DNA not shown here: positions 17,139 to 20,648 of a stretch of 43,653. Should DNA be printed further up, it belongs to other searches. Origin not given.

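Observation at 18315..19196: Seven near-identical 126-nt repeats encode a seven-bladed Asp-box-like propeller inside the tail fibre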

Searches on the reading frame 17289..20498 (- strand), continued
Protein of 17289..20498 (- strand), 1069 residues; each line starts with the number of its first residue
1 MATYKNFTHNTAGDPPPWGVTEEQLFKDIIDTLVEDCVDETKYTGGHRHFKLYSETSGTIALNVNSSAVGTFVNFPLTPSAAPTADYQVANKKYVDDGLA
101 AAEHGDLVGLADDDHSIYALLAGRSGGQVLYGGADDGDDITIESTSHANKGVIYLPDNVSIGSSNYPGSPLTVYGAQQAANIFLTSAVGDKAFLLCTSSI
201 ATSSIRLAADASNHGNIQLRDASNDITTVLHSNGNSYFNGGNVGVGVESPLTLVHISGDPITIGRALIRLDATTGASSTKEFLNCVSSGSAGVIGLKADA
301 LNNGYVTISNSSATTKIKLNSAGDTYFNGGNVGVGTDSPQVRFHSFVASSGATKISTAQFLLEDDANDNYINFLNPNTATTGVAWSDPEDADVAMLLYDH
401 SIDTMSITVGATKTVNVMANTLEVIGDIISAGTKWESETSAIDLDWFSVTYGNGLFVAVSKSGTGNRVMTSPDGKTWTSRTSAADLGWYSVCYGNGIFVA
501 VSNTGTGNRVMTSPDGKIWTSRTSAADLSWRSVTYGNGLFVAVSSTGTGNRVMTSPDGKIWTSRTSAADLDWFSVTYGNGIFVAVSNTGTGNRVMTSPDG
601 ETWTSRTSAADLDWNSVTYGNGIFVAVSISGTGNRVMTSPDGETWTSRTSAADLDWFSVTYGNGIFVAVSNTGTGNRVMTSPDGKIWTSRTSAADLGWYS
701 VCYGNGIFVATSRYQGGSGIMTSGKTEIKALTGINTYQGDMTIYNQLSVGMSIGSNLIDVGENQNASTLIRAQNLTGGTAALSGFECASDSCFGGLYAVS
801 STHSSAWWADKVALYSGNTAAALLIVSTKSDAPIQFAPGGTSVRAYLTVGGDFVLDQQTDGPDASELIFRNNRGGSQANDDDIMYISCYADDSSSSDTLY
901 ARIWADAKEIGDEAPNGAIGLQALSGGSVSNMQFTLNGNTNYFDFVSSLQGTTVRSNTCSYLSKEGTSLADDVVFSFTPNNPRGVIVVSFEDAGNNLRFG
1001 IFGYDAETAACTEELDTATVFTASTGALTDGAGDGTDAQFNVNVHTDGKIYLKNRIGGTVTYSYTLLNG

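Call 15: find_homologous_proteins(query=window:17289-20498:-, max_evalue=0.00001)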
Query window:17289-20498:- (1069 aa): 1207 proteins with E <= 0.00001 among 8000 candidates; the best 120 are listed.
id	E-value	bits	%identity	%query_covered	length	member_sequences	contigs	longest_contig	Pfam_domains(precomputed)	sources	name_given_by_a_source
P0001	0.0e+0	1565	73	27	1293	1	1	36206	PF03736.23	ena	-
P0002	0.0e+0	1387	69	30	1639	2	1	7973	PF13997.12,PF25059.2,PF16323.12,PF03736.23,PF02484.21,PF21471.4,PF00041.28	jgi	jgi:hypothetical protein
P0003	0.0e+0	1313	70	27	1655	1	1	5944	PF25059.2,PF16323.12,PF03736.23,PF24316.2,PF21471.4,PF14759.13,PF00041.28,PF03174.20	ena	-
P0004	0.0e+0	1223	70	28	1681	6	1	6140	PF25059.2,PF16323.12,PF03736.23,PF19081.7,PF00041.28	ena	-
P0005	0.0e+0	1196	71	28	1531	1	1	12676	PF03478.25,PF13205.13,PF18657.7,PF18676.7,PF03736.23,PF02484.21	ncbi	ncbi:MAG: YDG domain-containing protein, partial [Cyclobacteriaceae bacterium]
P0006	0.0e+0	1190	71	27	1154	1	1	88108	PF25059.2,PF16323.12,PF03736.23,PF00041.28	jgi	jgi:hypothetical protein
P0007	0.0e+0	1108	76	26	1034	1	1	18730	PF03736.23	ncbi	-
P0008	0.0e+0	1105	70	24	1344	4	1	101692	PF10003.16,PF14312.13,PF25852.1,PF02368.25,PF26918.1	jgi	jgi:predicted RecA/RadA family phage recombinase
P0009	0.0e+0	1095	61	27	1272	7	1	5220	PF18962.8,PF03736.23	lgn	-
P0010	0.0e+0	1053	64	28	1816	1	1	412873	PF14312.13,PF13573.13,PF13385.14,PF03736.23,PF25581.2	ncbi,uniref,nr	ncbi:LamG-like jellyroll fold domain-containing protein [Nonlabens sp.]|uniref:LamG-like jellyroll f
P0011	0.0e+0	1045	60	26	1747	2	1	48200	PF03736.23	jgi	jgi:hypothetical protein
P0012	0.0e+0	1036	66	28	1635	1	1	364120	PF25059.2,PF16323.12,PF03736.23,PF21471.4,PF00041.28,PF03174.20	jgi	jgi:hypothetical protein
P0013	0.0e+0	1031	69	24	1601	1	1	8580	PF13997.12,PF03736.23,PF25852.1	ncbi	-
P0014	0.0e+0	1024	62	28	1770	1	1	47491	PF09479.17,PF01833.31,PF07603.18,PF03736.23,PF18998.7,PF18203.7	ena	-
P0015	0.0e+0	1021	72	28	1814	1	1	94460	PF12733.14,PF14312.13,PF03736.23,PF09136.17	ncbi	-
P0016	4.9e-294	996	62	27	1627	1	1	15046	PF03736.23,PF17433.8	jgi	jgi:hypothetical protein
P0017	4.4e-288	977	68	32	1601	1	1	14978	PF03736.23,PF05658.20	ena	-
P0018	5.5e-287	973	62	27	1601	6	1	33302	PF03736.23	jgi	jgi:hypothetical protein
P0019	1.9e-285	968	52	32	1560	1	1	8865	PF03736.23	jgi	jgi:hypothetical protein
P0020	1.6e-282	958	71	27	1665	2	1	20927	PF03736.23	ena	-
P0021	2.2e-279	948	73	27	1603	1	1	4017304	PF18962.8,PF03736.23,PF19081.7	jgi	jgi:predicted RecA/RadA family phage recombinase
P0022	4.2e-279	947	65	29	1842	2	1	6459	PF03736.23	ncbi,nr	ncbi:MAG: hypothetical protein K1X82_14250, partial [Bacteroidia bacterium]|nr:hypothetical protein 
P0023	2.0e-277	941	59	29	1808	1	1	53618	PF13573.13,PF18676.7,PF03736.23,PF25852.1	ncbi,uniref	ncbi:beta strand repeat-containing protein, partial [Flavobacterium sp. W22_SRS_FP1]|uniref:beta str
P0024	8.5e-271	920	73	27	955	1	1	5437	PF18962.8,PF03736.23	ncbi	-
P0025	1.2e-269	916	69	26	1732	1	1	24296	PF26182.1,PF21461.4,PF03736.23,PF02368.25,PF26918.1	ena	-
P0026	1.3e-264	899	65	30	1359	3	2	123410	PF25059.2,PF16323.12,PF03736.23,PF00041.28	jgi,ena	jgi:hypothetical protein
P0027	3.6e-263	894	65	27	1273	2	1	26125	PF18962.8,PF03736.23,PF19081.7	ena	-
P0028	4.1e-261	887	60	35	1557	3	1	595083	PF03736.23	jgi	jgi:hypothetical protein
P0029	1.1e-257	876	57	34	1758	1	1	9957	PF00415.25,PF03736.23,PF13540.13,PF19081.7,PF25390.2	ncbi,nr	ncbi:MAG: hypothetical protein L6Q78_15905, partial [Bacteroidia bacterium]|nr:hypothetical protein 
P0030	5.9e-257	874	67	29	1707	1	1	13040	PF03736.23,PF10179.16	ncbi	-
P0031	4.1e-256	871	70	27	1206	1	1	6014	PF25059.2,PF16323.12,PF03736.23,PF21471.4,PF00041.28,PF03174.20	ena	-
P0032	2.0e-255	869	59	26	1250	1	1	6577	PF03736.23,PF25852.1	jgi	jgi:hypothetical protein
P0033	3.5e-255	868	61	29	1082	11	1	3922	PF25059.2,PF16323.12,PF18962.8,PF03736.23,PF00041.28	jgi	jgi:hypothetical protein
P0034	9.0e-254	863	67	28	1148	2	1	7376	PF25059.2,PF16323.12,PF03736.23,PF00041.28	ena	-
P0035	7.1e-250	850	68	28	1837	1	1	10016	PF19408.6,PF25059.2,PF16323.12,PF18962.8,PF03736.23,PF00041.28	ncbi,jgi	jgi:hypothetical protein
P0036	7.2e-250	850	66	26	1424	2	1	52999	PF03160.21,PF03736.23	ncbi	-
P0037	4.9e-248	844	65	29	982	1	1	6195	PF12571.14,PF03736.23,PF25852.1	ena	-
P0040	3.9e-244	831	72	26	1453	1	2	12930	PF03736.23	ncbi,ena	-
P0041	4.6e-243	828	58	27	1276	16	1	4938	PF18962.8,PF03736.23,PF19081.7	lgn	-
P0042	8.9e-238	810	58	31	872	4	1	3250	PF18962.8,PF03736.23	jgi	-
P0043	5.3e-237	808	59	27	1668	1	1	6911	PF03736.23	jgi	jgi:hypothetical protein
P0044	1.1e-236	807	65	30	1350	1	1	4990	PF03736.23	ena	-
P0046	4.0e-234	798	67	27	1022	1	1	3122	PF25059.2,PF16323.12,PF03736.23,PF00041.28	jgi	jgi:predicted RecA/RadA family phage recombinase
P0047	1.2e-232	793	65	27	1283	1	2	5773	PF18962.8,PF03736.23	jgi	jgi:hypothetical protein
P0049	2.0e-229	783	64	28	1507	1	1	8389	PF09916.16,PF25059.2,PF16323.12,PF03736.23,PF19081.7,PF00041.28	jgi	jgi:Ig-like domain CHU_C associated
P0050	4.8e-229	781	70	27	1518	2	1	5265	PF28445.1,PF03736.23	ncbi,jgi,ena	jgi:hypothetical protein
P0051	8.1e-229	781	71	28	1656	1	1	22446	PF03736.23,PF01471.24,PF00041.28,PF10179.16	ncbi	-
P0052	1.2e-225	770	60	28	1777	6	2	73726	PF21605.4,PF25059.2,PF16323.12,PF18962.8,PF03736.23,PF21471.4,PF00041.28,PF03174.20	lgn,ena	-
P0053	1.3e-223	763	71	23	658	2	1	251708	PF25059.2,PF16323.12,PF03736.23,PF00041.28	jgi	jgi:hypothetical protein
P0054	1.6e-222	760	62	31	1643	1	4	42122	PF03736.23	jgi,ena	-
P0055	5.7e-221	755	63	30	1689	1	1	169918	PF03736.23,PF25852.1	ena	-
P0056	8.0e-221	754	49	26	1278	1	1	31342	PF03736.23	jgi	-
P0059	1.1e-218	747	60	28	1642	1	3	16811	PF03478.25,PF03736.23,PF13884.12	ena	-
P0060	3.2e-218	745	42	27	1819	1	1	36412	PF26696.1,PF03736.23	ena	-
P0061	2.6e-211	723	72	28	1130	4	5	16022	PF03736.23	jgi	jgi:hypothetical protein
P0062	1.9e-209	716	67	30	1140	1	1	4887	PF03736.23,PF02368.25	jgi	-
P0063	3.2e-209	716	66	26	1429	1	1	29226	PF03736.23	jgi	jgi:predicted RecA/RadA family phage recombinase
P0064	8.9e-209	714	59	27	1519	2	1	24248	PF09479.17,PF03736.23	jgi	-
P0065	1.1e-208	714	60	23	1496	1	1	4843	PF03736.23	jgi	jgi:hypothetical protein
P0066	8.2e-207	708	72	28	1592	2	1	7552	PF25059.2,PF16323.12,PF18962.8,PF03736.23,PF00041.28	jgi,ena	-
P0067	2.2e-205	703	71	28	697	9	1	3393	PF07679.23,PF03736.23,PF05345.19,PF00041.28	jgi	jgi:hypothetical protein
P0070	2.7e-204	699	49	36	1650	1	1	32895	PF03736.23,PF13884.12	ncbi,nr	ncbi:MAG: tail fiber domain-containing protein [bacterium]|nr:tail fiber domain-containing protein [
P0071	5.0e-203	695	45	31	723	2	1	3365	PF05939.19,PF03736.23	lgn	-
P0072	7.7e-201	688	42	32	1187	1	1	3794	PF03736.23,PF25852.1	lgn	-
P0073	2.0e-199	683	58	30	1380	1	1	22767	PF03736.23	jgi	jgi:hypothetical protein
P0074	3.7e-197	676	53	34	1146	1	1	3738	PF25059.2,PF16323.12,PF03736.23,PF19081.7,PF00041.28,PF03174.20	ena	-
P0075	4.0e-197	676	70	27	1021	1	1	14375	PF18962.8,PF03736.23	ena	-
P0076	1.3e-195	671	75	24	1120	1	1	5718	PF25059.2,PF16323.12,PF18962.8,PF03736.23,PF00041.28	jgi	jgi:hypothetical protein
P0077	3.9e-195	669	61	28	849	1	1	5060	PF00754.32,PF22633.4,PF03736.23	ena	-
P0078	9.5e-195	668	67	27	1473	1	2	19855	PF13585.13,PF02369.23,PF18676.7,PF03736.23,PF00041.28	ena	-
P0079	1.2e-194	667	66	27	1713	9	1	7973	PF25059.2,PF18962.8,PF03736.23,PF00041.28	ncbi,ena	-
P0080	6.0e-194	665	58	31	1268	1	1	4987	PF13385.14,PF03736.23,PF02973.23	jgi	jgi:hypothetical protein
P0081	8.1e-193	661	45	40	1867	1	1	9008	PF25059.2,PF01833.31,PF03736.23,PF00041.28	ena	-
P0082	7.4e-192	658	65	27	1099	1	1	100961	PF03736.23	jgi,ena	-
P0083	3.1e-190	653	65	27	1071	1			PF14312.13,PF03736.23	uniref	uniref:beta strand repeat-containing protein n=1 Tax=uncultured Flavobacterium sp. TaxID=165435 RepI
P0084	6.8e-190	652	63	28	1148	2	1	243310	PF25059.2,PF16323.12,PF03736.23,PF19081.7,PF00041.28,PF03174.20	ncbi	-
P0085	2.1e-189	650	67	28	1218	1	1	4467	PF12628.13,PF18962.8,PF03736.23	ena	-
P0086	2.2e-188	647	55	29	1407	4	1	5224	PF25059.2,PF16323.12,PF18962.8,PF03736.23,PF25852.1,PF00041.28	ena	-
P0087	8.4e-188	645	71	28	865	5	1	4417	PF01833.31,PF03736.23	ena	-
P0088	1.4e-186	641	70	27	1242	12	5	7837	PF03736.23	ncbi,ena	-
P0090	6.2e-184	632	58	27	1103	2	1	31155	PF03736.23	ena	-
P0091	8.2e-183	628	61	27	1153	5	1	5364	PF25059.2,PF18962.8,PF03736.23,PF00041.28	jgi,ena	jgi:hypothetical protein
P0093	8.6e-181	622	51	28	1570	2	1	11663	PF00801.27,PF15780.12,PF07610.18,PF13385.14,PF03736.23,PF22544.3,PF18911.7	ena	-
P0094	1.7e-180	621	55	28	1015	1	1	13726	PF01833.31,PF04122.18,PF03736.23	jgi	-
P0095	6.5e-180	619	49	34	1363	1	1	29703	PF03736.23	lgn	-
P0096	4.3e-179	616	67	29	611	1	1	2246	PF03736.23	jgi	jgi:hypothetical protein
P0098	1.5e-177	611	66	29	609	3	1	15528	PF03736.23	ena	-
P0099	1.5e-177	611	72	27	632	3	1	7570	PF25059.2,PF03736.23,PF00041.28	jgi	-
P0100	2.6e-177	610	71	20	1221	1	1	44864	PF03736.23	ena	-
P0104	4.4e-173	596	53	28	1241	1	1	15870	PF02369.23,PF00404.25,PF03736.23,PF02368.25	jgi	jgi:hypothetical protein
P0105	6.3e-173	595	57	24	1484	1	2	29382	PF25059.2,PF16323.12,PF18962.8,PF03736.23,PF00041.28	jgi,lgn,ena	jgi:hypothetical protein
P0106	1.1e-172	595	63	25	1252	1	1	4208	PF25059.2,PF18962.8,PF03736.23,PF00041.28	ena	-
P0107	1.3e-172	594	70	27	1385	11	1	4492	PF03736.23,PF16640.12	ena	-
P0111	2.6e-167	577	56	29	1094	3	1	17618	PF03736.23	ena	-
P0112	4.7e-166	573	49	25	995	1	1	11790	PF03736.23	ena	-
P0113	1.2e-164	568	58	29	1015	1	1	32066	PF03736.23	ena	-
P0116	4.1e-164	566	71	28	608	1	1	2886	PF03736.23,PF05345.19,PF00041.28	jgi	jgi:hypothetical protein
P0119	1.2e-163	565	70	27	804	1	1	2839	PF26182.1,PF03736.23,PF02368.25,PF26918.1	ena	-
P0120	2.4e-163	564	61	28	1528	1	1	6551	PF03736.23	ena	-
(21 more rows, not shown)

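Call 22: search_protein_families(library=ncbifam, proteins=[window:17289-20498:-], max_evalue=1)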
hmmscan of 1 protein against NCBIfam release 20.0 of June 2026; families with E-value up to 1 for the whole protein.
window:17289-20498:- (1069 aa): 3 families
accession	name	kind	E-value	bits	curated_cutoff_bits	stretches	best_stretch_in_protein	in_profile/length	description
NF007688.0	PRK10364.1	equivalog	1.7e-05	23.8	479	0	547-599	67-119/460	two-component system sensor histidine kinase ZraS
NF006150.0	PRK08296.1-2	subfamily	0.00015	20.1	650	1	635-666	266-297/633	hypothetical protein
NF000775.0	PRK00052.2-5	equivalog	0.83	8.9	428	0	686-711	12-37/288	prolipoprotein diacylglyceryl transferase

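Call 37: find_encoding_contigs(protein=P0001, flank=10000, max_places=2)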
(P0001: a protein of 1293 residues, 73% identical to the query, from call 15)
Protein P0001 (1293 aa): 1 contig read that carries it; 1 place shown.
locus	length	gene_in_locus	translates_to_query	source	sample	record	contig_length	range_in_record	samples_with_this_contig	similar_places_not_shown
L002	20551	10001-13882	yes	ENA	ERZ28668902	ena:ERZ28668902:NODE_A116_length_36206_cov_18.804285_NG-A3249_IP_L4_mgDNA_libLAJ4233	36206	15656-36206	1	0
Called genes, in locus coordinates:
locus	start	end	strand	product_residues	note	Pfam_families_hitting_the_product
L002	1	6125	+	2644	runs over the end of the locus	PF20155:TMP_3, PF01442:Apolipoprotein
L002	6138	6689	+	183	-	PF05709:Sipho_tail (weak)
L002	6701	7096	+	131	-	PF23140:Gp80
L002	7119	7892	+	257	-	PF22768:SPP1_Dit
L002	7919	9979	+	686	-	PF06605:Prophage_tail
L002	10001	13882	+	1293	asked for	PF03736:EPTP (faint)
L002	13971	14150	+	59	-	-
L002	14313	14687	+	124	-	-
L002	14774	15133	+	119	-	-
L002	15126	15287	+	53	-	-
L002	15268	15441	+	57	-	-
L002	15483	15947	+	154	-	-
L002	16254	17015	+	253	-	PF19880:DUF6353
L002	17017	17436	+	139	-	-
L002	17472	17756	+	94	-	-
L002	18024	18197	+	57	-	-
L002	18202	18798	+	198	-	PF07486:Hydrolase_2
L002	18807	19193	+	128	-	-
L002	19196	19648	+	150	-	-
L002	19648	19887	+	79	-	-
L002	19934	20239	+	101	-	-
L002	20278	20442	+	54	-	-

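Call 38: find_encoding_contigs(protein=P0060, flank=10000, max_places=2)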
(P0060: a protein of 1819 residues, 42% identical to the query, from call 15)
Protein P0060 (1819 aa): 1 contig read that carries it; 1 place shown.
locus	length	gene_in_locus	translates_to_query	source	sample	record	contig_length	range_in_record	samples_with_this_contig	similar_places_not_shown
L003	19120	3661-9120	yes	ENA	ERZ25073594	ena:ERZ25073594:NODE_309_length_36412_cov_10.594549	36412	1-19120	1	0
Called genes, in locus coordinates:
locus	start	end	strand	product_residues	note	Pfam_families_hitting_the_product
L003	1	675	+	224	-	?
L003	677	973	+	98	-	PF23148:Gp77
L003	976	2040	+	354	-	-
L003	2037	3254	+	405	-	-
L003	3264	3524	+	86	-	-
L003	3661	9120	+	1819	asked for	PF26696:PTL_trimer, PF03736:EPTP (faint)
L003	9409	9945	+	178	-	PF05838:Glyco_hydro_108, PF09374:PG_binding_3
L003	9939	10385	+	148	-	-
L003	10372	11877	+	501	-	-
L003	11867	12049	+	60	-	-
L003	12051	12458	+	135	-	-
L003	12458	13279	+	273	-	-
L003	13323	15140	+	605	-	-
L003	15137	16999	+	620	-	PF16510:P22_portal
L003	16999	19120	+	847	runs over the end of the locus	-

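Call 39: find_encoding_contigs(protein=P0007, flank=10000, max_places=2)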
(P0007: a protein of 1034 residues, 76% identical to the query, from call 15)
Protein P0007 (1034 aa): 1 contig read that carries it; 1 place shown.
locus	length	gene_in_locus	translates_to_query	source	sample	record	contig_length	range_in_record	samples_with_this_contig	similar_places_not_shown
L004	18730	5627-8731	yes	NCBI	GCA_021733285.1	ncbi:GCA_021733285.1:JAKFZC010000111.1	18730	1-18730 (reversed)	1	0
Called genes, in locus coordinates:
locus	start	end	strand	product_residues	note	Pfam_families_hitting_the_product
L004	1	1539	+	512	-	?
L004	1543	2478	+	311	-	PF13354:Beta-lactamase2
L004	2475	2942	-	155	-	-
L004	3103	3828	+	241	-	-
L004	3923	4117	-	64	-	-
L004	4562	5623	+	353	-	-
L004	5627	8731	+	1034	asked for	PF03736:EPTP (faint)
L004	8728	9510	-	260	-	-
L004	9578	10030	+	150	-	-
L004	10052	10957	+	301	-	PF06144:DNA_pol3_delta (weak), PF21694:DNA_pol3_delta_C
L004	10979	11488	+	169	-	PF07963:N_methyl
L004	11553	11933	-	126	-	-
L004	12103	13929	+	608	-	-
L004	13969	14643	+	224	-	PF01509:TruB_N, PF16198:TruB_C_2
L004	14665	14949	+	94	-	-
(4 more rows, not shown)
